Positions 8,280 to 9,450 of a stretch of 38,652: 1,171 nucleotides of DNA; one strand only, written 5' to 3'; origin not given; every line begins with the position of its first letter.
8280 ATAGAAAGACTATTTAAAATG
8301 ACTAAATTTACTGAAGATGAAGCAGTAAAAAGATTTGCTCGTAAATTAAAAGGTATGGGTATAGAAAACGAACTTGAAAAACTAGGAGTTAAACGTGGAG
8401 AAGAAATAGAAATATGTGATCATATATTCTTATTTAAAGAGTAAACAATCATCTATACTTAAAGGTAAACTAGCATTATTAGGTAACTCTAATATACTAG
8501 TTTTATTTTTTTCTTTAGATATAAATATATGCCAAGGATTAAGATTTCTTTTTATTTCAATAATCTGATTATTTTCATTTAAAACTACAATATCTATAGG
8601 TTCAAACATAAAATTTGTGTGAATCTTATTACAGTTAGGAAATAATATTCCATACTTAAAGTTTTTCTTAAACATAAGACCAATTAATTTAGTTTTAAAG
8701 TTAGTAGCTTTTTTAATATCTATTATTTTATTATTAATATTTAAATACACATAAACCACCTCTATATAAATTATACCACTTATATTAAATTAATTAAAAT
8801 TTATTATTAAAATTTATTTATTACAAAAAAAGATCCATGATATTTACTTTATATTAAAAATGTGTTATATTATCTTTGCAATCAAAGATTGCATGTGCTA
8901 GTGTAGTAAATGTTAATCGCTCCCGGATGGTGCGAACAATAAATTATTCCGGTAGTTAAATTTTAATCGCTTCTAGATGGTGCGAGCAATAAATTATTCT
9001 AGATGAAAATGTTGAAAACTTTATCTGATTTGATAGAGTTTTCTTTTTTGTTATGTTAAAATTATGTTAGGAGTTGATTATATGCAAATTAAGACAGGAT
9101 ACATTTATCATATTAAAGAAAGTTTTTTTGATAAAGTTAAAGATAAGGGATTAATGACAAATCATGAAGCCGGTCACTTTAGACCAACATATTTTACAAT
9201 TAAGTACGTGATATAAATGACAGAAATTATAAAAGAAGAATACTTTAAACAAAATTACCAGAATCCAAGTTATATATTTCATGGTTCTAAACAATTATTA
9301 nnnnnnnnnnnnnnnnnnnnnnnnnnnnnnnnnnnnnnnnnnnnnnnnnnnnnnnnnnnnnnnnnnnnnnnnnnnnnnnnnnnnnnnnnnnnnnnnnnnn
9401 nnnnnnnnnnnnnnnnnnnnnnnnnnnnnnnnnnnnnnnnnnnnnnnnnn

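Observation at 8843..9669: Complete type III (RNA antitoxin) toxin-antitoxin architecture with an unusual repeat length and a broken or remodelled toxin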

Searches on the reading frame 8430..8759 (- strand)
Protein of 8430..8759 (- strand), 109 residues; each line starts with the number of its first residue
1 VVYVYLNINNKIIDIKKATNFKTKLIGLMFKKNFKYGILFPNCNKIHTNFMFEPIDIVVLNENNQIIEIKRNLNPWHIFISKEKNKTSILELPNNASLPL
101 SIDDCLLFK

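Call 4: search_protein_families(library=pfam, proteins=[window:8430-8759:-], max_evalue=1)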
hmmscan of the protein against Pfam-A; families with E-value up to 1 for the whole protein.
window:8430-8759:- (109 aa): 1 family
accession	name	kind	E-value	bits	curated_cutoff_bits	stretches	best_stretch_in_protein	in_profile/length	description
PF02643.20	DUF192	-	1.7e-10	41.3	27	1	13-97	1-83/96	Uncharacterized ACR, COG1430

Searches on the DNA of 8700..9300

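Call 6: search_rna_families(source=window, start=8700, end=9300, threshold=evalue, max_evalue=10, show_alignments=3)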
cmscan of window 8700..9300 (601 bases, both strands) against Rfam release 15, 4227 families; matches with E-value up to 10: 4.
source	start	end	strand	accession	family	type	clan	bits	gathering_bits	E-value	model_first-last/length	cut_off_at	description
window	9056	9116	-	RF01587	snoR10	Gene; snRNA; snoRNA; CD-box;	-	20.9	65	3.7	1-71/71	no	small nucleolar RNA snoR10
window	8907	9049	+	RF00515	PyrR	Cis-reg;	-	19.6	54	3.3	1-115/115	no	PyrR binding site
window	8972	9037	+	RF00069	SNORD24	Gene; snRNA; snoRNA; CD-box;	-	17.6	41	4.9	1-76/76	no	Small nucleolar RNA SNORD24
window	8970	9044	+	RF02607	AbsR25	Gene; sRNA;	-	17.3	47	2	1-164/164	no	Acinetobacter sRNA 25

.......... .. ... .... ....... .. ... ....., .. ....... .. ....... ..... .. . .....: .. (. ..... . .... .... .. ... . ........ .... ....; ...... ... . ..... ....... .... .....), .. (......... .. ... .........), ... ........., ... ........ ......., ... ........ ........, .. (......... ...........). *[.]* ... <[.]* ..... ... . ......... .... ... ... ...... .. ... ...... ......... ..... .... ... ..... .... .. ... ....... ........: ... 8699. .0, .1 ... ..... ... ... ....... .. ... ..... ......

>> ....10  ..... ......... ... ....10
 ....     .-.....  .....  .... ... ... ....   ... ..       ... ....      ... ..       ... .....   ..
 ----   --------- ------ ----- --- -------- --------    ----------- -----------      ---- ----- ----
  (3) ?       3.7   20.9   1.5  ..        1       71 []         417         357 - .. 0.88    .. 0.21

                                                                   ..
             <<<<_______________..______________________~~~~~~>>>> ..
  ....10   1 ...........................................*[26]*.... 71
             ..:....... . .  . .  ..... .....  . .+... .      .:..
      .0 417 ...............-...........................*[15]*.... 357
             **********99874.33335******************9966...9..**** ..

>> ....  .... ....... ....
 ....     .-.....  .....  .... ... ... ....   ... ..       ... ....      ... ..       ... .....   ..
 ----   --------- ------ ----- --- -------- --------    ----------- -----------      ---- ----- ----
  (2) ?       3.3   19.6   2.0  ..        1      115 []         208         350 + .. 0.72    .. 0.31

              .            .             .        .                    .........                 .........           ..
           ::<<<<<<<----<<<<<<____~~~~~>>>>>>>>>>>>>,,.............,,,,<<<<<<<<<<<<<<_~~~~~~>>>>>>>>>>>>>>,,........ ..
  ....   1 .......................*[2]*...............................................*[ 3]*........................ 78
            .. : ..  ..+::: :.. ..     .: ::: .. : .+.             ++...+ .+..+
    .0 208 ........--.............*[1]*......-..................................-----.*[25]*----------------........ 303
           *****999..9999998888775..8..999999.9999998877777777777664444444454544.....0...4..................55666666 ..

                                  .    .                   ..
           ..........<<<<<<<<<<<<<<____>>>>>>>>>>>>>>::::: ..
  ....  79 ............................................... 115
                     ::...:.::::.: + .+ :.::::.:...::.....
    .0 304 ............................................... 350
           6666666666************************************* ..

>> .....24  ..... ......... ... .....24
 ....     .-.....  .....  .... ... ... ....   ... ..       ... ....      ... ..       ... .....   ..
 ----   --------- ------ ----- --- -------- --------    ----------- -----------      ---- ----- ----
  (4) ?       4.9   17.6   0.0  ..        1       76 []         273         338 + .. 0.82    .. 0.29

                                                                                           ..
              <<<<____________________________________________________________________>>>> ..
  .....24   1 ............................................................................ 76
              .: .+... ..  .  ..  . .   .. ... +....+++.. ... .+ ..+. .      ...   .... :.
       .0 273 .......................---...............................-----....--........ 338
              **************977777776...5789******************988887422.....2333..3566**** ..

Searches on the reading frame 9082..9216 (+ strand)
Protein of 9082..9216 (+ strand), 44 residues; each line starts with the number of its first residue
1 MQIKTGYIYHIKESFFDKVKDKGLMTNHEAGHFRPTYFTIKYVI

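Call 4: search_protein_families(library=pfam, proteins=[window:9082-9216:+], max_evalue=1)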
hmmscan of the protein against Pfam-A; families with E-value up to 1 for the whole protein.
window:9082-9216:+ (44 aa): 0 families

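Call 5: search_protein_families(library=padloc, proteins=[window:9082-9216:+], max_evalue=1)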
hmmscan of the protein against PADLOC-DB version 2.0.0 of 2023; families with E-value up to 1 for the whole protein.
window:9082-9216:+ (44 aa): 0 families

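Call 8: search_protein_families(library=ncbifam, proteins=[window:9082-9216:+], max_evalue=10)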
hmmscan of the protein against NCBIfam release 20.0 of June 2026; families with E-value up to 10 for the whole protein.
window:9082-9216:+ (44 aa): 1 family
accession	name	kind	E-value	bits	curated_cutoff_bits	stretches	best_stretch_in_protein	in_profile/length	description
NF047359.1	CptIN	equivalog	1.9e-09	37.5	90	1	6-41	1-36/150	type III toxin-antitoxin system CptIN family toxin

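Call 9: search_solved_structures(query=window:9082-9213:+, max_evalue=10, show_alignments=3)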
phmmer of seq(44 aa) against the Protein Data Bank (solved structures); distinct sequences matched with E-value up to 10: 0.

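Call 11: find_homologous_proteins(query=window:9082-9213:+, max_evalue=0.1)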
Query seq(44 aa) (44 aa): 37 proteins with E <= 0.1 among 37 candidates.
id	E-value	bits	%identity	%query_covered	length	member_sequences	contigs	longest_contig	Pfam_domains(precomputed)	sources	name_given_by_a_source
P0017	8.4e-23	95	100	100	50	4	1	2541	-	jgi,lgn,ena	jgi:hypothetical protein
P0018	1.2e-18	82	95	93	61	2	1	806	-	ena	-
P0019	4.5e-15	71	74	98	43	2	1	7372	-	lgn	-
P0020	9.8e-15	70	80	93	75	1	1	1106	-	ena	-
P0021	2.1e-14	69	78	93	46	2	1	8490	-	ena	-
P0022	2.3e-14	69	76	95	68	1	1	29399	-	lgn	-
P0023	2.7e-14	69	78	93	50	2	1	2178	-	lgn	-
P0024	3.5e-14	68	76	93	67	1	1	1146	-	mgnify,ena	mgnify:CR=1 FL=1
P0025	5.6e-14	68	76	93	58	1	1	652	-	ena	-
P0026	5.9e-14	68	73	93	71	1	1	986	-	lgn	-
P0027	8.4e-14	67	76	93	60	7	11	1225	-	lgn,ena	-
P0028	9.5e-14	67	76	93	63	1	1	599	-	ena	-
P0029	1.1e-13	67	76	93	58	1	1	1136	-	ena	-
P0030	1.3e-13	67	73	93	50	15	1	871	-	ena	-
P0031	1.5e-13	66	76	93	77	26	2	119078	-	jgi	-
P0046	5.5e-12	62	71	93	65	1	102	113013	-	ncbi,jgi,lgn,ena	jgi:hypothetical protein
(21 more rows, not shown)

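Call 16: find_encoding_contigs(protein=P0046, flank=4000, max_places=4)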
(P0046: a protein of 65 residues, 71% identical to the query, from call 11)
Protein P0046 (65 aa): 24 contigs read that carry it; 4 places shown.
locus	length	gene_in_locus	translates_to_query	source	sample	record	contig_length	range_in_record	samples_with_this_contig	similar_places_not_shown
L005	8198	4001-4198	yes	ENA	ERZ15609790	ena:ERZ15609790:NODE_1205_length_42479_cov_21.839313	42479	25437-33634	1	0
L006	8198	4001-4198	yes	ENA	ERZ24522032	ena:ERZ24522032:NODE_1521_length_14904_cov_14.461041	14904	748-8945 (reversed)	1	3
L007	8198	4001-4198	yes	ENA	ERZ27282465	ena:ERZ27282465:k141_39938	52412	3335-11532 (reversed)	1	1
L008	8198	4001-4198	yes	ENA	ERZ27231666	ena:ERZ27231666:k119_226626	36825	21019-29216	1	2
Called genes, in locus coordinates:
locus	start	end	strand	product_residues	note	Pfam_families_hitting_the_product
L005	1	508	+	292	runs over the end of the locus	PF02899:Phage_int_SAM_1, PF13495:Phage_int_SAM_4, PF00589:Phage_integrase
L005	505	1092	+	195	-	PF00265:TK, PF13401:AAA_22 (weak), PF13604:AAA_30 (weak)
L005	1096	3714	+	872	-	PF01326:PPDK_N, PF00391:PEP-utilizers, PF02896:PEP-utilizers_C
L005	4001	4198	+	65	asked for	-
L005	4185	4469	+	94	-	-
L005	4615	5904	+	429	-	PF25888:WHD_DnaB, PF07261:DnaB_2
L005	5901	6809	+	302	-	PF03969:AFG1_ATPase (weak), PF00308:Bac_DnaA (weak), PF01695:IstB_IS21, PF00004:AAA (faint)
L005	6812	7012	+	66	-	-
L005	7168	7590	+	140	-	-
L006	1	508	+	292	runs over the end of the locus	PF02899:Phage_int_SAM_1, PF13495:Phage_int_SAM_4, PF00589:Phage_integrase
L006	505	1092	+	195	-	PF00265:TK, PF13401:AAA_22 (weak), PF13604:AAA_30 (weak)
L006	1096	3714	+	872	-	PF01326:PPDK_N, PF00391:PEP-utilizers, PF02896:PEP-utilizers_C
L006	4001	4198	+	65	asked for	-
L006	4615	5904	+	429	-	PF25888:WHD_DnaB, PF07261:DnaB_2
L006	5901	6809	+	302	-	PF03969:AFG1_ATPase (weak), PF00308:Bac_DnaA (weak), PF01695:IstB_IS21, PF00004:AAA (faint)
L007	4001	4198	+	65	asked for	-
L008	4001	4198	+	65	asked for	-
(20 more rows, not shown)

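Call 29: find_encoding_contigs(protein=P0018, flank=3000, max_places=3)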
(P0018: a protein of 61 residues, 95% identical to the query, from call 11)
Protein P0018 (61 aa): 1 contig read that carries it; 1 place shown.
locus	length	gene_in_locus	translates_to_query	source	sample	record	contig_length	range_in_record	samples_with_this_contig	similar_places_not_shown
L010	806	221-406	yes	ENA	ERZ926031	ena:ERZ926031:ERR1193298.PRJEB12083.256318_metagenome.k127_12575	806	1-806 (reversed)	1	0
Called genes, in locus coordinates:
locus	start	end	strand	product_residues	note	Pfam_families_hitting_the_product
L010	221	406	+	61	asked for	-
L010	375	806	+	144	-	?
